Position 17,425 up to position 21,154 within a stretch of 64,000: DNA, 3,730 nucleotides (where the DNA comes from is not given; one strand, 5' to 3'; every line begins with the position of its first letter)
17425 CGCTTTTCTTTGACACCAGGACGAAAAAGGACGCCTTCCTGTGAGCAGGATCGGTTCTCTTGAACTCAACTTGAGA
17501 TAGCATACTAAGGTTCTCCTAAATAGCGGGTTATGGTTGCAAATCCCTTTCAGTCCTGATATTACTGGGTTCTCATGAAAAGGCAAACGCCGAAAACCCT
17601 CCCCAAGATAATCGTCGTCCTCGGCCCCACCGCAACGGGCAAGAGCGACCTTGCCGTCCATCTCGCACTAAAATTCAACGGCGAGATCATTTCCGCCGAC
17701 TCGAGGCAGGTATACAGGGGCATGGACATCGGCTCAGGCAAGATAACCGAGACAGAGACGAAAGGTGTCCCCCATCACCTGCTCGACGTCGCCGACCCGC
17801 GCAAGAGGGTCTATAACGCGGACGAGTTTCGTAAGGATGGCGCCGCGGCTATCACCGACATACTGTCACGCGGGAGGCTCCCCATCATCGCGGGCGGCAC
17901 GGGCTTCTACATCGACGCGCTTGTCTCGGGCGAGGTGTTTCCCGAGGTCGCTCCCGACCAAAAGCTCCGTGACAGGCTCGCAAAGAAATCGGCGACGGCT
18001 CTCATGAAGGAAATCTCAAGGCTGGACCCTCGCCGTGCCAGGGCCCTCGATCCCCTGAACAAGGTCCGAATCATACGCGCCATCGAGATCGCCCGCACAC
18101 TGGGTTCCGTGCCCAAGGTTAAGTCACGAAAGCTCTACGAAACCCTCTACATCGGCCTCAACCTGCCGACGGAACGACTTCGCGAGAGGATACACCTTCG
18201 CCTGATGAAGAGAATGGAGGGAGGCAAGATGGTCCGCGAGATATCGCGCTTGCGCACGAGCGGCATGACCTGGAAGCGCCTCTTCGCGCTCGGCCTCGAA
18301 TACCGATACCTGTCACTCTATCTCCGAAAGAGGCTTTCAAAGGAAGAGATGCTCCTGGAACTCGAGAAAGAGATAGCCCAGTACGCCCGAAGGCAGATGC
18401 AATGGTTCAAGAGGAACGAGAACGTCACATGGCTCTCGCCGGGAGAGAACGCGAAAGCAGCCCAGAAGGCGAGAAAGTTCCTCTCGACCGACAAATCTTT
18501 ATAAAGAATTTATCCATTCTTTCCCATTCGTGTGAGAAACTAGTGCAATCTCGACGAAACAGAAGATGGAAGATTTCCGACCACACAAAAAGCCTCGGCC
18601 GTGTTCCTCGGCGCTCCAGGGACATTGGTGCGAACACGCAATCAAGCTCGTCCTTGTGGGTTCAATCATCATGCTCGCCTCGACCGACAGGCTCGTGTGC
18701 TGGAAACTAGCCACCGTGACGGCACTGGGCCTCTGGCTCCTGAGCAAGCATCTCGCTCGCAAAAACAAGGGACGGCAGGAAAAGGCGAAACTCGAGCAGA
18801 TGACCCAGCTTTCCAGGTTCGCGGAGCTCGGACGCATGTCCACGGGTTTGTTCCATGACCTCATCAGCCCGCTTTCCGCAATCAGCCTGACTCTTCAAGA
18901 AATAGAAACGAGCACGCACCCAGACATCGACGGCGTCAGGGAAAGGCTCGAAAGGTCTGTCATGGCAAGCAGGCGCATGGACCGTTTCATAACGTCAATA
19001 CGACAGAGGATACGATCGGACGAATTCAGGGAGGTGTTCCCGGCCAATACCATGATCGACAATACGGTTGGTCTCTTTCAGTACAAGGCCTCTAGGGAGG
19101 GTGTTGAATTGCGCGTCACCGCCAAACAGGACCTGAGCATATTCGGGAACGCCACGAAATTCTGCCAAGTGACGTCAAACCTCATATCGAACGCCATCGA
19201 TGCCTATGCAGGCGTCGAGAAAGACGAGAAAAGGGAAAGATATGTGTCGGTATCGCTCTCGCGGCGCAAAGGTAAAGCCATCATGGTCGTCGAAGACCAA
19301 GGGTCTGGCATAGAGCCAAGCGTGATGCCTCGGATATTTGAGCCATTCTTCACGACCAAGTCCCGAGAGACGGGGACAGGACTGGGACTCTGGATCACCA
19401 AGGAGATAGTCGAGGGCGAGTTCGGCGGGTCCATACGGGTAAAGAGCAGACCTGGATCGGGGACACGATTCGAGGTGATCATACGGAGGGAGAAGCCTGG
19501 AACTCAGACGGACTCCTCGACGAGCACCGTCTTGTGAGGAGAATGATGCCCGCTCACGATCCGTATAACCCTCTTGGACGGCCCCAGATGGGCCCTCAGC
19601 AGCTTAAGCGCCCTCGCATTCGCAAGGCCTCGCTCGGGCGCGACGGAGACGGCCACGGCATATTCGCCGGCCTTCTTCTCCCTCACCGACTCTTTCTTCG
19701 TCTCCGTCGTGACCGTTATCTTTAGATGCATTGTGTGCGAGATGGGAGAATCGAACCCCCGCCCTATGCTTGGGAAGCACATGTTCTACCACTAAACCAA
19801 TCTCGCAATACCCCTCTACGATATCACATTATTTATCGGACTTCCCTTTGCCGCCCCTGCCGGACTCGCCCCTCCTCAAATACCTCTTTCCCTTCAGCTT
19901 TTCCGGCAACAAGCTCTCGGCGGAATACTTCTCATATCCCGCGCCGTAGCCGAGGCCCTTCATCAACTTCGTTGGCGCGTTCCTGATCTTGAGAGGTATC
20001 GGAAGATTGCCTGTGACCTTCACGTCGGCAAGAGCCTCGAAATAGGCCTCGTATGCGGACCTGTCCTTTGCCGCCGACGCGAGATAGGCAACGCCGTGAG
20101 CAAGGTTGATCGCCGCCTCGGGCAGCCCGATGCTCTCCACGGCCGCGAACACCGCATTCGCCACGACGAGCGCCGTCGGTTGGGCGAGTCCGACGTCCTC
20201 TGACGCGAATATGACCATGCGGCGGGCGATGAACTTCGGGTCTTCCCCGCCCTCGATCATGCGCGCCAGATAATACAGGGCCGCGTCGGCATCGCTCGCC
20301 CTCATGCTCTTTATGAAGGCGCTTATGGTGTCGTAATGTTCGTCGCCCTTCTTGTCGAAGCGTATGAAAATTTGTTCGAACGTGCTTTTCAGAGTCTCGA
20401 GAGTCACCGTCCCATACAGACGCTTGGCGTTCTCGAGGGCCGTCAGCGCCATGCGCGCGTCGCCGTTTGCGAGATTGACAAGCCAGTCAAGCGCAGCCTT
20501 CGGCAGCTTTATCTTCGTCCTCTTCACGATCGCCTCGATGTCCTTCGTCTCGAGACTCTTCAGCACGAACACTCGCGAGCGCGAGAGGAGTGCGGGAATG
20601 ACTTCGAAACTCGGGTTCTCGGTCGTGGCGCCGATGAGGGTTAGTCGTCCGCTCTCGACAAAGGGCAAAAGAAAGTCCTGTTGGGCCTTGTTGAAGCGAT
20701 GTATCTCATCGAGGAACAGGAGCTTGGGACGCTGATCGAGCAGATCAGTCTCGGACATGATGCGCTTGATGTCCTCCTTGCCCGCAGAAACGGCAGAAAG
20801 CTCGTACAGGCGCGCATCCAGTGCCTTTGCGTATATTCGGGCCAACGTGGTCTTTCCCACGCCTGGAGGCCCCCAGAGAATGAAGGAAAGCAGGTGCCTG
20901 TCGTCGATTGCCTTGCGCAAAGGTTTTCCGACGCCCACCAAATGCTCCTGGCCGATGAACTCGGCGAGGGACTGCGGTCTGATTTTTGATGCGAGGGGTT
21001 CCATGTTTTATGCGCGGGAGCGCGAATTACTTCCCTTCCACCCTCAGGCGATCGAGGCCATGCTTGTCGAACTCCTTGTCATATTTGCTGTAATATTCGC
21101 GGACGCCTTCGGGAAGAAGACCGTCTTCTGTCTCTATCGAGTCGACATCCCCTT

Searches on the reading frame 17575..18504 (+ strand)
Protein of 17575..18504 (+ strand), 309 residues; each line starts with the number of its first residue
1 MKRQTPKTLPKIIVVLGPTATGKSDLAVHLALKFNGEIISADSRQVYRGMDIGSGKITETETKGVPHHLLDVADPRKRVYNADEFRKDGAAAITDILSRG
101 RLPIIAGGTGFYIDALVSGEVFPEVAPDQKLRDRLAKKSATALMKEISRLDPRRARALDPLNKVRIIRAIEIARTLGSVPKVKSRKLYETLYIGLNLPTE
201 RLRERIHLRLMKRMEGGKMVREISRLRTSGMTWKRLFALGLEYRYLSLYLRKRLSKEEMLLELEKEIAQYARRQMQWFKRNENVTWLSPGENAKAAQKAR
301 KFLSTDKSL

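Call 44: search_protein_families(library=pfam, proteins=[window:17575-18504:+], max_evalue=0.01)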
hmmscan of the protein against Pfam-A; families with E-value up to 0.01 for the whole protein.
window:17575-18504:+ (309 aa): 2 families
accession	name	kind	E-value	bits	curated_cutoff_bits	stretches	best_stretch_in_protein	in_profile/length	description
PF01715.23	IPPT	-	3.9e-60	204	23.6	1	45-280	1-242/243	IPP transferase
PF01745.22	IPT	-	1.8e-08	34.6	20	1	11-108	2-98/233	Isopentenyl transferase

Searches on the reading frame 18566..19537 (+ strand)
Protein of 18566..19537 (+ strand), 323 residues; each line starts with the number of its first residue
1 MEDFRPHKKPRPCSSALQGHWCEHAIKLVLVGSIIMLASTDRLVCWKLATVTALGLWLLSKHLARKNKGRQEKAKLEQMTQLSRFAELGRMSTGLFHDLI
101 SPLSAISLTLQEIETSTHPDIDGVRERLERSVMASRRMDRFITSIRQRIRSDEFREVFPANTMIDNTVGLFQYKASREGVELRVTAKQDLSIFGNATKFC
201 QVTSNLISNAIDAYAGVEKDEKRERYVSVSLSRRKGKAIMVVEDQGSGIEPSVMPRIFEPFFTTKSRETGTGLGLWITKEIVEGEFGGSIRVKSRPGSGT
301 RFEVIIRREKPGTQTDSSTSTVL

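Call 44: search_protein_families(library=pfam, proteins=[window:18566-19537:+], max_evalue=0.01)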
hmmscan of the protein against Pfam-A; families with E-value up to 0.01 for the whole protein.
window:18566-19537:+ (323 aa): 4 families
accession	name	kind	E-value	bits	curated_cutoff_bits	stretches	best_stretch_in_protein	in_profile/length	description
PF02518.31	HATPase_c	-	3.3e-25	89.1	26.4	1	195-308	2-109/111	Histidine kinase-, DNA gyrase B-, and HSP90-like ATPase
PF14501.12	HATPase_c_5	-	7.3e-07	29.5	22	1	197-293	4-89/102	GHKL domain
PF00512.31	HisKA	-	0.00085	19.8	26.9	1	88-151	2-63/66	His Kinase A (phospho-acceptor) domain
PF13589.12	HATPase_c_3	-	0.0021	18.6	25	1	200-266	4-62/137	Histidine kinase-, DNA gyrase B-, and HSP90-like ATPase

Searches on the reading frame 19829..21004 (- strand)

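Call 15: search_protein_families(library=pfam, proteins=[window:19829-21004:-], max_evalue=0.001)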
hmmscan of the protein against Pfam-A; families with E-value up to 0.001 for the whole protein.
window:19829-21004:- (391 aa): 13 families
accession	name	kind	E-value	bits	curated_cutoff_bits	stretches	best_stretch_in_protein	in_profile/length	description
PF12002.13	MgsA_C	-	5.5e-51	173.2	27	1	237-382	2-154/167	MgsA AAA+ ATPase C terminal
PF16193.11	AAA_assoc_2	-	1.7e-22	79.9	34.3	1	163-235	3-81/81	AAA C-terminal domain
PF00004.35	AAA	-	7.3e-16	59.2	21.2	1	42-145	2-125/131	ATPase family associated with various cellular activities (AAA)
PF05496.18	RuvB_N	-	1.5e-15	57.8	27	1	8-124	1-116/159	Holliday junction DNA helicase RuvB P-loop domain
PF07728.20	AAA_5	-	1.2e-08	35.4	22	1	41-129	2-103/139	AAA domain (dynein-related subfamily)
PF13191.12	AAA_16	-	2.8e-06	28.4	32.6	0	34-65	21-51/167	AAA ATPase domain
PF13401.12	AAA_22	-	9.1e-06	26.5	27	0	41-67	8-37/130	AAA domain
PF13173.12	AAA_14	-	9.7e-06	26.1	27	1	42-127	6-99/129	AAA domain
PF00158.32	Sigma54_activat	-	0.00013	22.1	20.2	0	95-131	96-132/168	Sigma-54 interaction domain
PF07724.20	AAA_2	-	0.00034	21.1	27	0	37-122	2-105/166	AAA domain (Cdc48 subfamily)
PF01078.27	Mg_chelatase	-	0.00042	20.2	20.3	0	40-63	24-47/207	Magnesium chelatase, subunit ChlI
PF20720.3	nSTAND3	-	0.00044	20.4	27.2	1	42-85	21-63/155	Novel STAND NTPase 3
PF25199.1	nSTAND_NTPase5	-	0.00065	20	34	0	34-127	37-132/145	Novel STAND NTPase 5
